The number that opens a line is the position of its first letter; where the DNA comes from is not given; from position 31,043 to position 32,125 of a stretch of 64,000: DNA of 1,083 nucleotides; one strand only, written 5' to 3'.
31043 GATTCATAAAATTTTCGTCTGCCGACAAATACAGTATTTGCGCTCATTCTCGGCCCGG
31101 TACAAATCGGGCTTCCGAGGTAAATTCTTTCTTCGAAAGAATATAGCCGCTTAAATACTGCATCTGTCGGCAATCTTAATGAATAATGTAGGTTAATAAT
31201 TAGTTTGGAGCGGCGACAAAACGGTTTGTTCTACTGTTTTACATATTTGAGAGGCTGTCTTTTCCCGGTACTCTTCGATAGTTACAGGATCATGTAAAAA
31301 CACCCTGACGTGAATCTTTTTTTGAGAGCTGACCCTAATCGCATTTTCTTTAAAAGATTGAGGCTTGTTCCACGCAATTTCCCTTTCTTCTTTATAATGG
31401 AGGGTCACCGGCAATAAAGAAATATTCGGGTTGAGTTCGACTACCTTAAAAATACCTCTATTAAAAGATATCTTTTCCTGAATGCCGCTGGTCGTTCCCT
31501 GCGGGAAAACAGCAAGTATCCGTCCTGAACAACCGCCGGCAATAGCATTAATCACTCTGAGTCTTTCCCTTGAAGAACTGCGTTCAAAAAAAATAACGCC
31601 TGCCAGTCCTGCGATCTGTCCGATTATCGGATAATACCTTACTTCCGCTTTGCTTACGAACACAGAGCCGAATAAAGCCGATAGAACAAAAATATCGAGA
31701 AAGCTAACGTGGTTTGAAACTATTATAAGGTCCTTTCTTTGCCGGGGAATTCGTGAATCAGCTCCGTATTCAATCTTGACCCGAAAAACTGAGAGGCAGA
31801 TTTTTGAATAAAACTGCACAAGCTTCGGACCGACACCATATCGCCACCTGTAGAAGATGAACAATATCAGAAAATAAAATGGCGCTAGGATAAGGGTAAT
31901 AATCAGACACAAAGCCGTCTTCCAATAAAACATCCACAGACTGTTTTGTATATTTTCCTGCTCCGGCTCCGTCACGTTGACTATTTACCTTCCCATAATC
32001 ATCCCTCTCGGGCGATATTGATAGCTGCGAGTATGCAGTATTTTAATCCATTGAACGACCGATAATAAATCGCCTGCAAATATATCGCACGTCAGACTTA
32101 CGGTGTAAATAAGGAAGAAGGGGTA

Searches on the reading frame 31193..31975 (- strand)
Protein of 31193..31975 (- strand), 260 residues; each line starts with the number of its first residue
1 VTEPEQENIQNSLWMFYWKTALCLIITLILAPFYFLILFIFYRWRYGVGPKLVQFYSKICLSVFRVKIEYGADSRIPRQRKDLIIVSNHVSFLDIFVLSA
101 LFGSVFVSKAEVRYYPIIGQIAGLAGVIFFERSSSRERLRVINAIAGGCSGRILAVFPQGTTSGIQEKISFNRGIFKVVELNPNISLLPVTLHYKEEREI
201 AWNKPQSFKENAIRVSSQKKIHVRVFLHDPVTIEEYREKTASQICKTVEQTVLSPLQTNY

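Call 20: search_protein_families(library=pfam, proteins=[window:31193-31975:-])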
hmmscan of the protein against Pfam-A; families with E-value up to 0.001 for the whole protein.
window:31193-31975:- (260 aa): 1 family
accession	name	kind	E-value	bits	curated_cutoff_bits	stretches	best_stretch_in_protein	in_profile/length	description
PF01553.26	Acyltransferase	-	4.2e-16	59.4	23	1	76-191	10-130/132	Acyltransferase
